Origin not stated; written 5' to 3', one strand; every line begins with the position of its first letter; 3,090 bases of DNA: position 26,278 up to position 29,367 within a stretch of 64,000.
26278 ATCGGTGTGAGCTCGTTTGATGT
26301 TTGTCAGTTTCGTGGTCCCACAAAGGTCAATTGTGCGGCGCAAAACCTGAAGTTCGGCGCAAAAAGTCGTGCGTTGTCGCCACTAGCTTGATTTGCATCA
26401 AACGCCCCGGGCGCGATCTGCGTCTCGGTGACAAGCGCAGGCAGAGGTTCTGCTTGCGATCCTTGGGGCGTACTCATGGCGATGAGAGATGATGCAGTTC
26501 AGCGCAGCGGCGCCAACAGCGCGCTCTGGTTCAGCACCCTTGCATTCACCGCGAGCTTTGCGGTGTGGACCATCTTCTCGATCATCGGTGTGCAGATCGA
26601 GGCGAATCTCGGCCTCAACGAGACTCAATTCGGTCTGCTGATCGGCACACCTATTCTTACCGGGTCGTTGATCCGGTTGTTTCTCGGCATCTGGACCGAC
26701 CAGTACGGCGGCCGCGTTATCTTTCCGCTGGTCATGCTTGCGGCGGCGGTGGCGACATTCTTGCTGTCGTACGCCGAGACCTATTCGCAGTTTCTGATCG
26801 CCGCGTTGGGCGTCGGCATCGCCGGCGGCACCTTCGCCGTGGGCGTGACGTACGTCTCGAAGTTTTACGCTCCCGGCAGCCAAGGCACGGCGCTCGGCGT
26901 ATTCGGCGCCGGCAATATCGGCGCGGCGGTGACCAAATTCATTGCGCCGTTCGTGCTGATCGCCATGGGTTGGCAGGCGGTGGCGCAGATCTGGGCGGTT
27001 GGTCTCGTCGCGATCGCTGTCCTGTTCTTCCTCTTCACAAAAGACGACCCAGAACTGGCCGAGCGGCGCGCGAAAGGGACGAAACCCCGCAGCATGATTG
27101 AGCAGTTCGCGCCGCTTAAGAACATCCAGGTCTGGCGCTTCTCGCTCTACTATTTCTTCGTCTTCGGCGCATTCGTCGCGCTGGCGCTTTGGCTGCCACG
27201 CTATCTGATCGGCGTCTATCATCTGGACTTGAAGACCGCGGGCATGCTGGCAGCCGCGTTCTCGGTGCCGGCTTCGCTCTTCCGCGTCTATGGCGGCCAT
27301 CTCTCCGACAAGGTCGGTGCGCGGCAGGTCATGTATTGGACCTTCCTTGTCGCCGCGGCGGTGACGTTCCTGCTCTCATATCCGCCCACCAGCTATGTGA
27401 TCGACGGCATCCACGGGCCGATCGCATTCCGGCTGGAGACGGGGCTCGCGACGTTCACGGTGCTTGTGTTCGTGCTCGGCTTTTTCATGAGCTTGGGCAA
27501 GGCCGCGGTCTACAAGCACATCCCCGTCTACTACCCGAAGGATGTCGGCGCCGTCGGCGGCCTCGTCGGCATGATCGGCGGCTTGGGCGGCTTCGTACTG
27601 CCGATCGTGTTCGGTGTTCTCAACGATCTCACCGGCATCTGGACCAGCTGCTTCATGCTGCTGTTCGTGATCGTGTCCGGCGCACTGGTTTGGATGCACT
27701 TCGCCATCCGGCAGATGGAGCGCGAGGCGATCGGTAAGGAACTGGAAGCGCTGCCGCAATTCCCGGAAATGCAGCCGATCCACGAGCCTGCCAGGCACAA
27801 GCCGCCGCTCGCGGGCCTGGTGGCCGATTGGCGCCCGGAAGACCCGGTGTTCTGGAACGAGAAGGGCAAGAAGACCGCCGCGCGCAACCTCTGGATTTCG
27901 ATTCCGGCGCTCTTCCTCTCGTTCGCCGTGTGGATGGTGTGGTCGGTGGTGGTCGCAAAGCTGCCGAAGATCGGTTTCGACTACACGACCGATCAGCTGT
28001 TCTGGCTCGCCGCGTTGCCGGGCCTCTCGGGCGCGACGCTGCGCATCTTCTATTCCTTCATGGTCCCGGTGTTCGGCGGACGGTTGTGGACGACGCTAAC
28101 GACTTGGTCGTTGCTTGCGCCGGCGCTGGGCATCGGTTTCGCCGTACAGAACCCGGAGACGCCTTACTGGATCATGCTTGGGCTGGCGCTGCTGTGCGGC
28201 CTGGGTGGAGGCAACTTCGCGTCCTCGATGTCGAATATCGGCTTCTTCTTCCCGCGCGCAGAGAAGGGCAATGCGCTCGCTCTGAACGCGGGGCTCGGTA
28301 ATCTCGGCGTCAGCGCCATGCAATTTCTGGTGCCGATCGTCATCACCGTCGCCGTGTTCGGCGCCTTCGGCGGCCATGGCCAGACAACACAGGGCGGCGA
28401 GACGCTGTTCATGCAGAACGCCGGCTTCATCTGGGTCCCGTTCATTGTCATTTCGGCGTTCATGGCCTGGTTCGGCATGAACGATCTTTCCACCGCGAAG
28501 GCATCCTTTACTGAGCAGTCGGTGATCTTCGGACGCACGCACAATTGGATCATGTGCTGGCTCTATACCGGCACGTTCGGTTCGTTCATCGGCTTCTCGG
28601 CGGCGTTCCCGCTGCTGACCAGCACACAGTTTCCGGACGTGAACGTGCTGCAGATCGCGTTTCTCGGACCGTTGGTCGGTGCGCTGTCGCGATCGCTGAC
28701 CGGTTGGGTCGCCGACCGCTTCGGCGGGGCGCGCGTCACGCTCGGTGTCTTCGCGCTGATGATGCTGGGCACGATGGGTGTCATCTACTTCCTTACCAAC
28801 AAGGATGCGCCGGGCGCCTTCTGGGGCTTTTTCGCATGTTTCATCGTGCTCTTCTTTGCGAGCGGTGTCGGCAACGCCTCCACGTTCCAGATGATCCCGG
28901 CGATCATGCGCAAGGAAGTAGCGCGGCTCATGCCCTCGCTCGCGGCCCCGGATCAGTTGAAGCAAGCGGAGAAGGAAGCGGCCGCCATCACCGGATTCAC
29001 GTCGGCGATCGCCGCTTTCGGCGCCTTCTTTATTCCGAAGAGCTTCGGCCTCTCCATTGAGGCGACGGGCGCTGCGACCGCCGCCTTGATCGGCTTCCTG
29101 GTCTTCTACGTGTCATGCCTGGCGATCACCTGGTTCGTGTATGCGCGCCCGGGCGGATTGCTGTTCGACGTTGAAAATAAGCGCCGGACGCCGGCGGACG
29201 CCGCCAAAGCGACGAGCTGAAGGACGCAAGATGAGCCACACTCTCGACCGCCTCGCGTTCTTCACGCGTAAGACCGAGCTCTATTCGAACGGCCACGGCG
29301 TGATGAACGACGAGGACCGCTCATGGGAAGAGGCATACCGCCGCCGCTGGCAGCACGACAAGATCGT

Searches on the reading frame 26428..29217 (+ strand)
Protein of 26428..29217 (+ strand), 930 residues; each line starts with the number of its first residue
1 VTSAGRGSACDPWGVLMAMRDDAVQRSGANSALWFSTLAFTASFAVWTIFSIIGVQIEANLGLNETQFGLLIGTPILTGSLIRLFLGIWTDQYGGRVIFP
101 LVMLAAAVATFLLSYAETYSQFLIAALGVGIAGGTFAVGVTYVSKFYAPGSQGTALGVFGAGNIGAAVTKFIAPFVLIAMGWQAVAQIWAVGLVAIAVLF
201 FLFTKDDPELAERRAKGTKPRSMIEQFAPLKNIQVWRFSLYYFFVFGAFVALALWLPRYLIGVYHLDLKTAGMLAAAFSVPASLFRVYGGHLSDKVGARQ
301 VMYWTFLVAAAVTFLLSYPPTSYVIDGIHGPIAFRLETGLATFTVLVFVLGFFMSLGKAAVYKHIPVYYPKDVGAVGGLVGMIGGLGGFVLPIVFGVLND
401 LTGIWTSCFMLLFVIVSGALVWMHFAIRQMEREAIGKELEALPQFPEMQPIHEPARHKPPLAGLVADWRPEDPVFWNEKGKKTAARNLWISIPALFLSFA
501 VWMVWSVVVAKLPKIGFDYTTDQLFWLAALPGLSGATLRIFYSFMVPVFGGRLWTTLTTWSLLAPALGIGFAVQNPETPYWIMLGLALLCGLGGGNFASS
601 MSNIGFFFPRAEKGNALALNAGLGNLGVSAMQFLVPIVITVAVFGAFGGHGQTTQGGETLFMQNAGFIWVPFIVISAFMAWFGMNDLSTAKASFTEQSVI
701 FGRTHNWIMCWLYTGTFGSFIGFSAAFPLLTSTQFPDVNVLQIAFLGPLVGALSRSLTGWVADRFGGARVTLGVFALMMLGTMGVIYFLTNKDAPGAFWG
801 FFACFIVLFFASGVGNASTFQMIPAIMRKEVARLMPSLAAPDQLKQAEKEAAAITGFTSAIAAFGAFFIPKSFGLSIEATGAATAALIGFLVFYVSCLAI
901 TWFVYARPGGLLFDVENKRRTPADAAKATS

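Call 61: search_protein_families(library=pfam, proteins=[window:26428-29217:+], max_evalue=0.00001)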
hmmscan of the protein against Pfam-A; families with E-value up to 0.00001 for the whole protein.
window:26428-29217:+ (930 aa): 1 family
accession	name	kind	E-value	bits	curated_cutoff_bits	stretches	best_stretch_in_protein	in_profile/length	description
PF07690.21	MFS_1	-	1.5e-55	189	33.4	3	37-322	3-291/347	Major Facilitator Superfamily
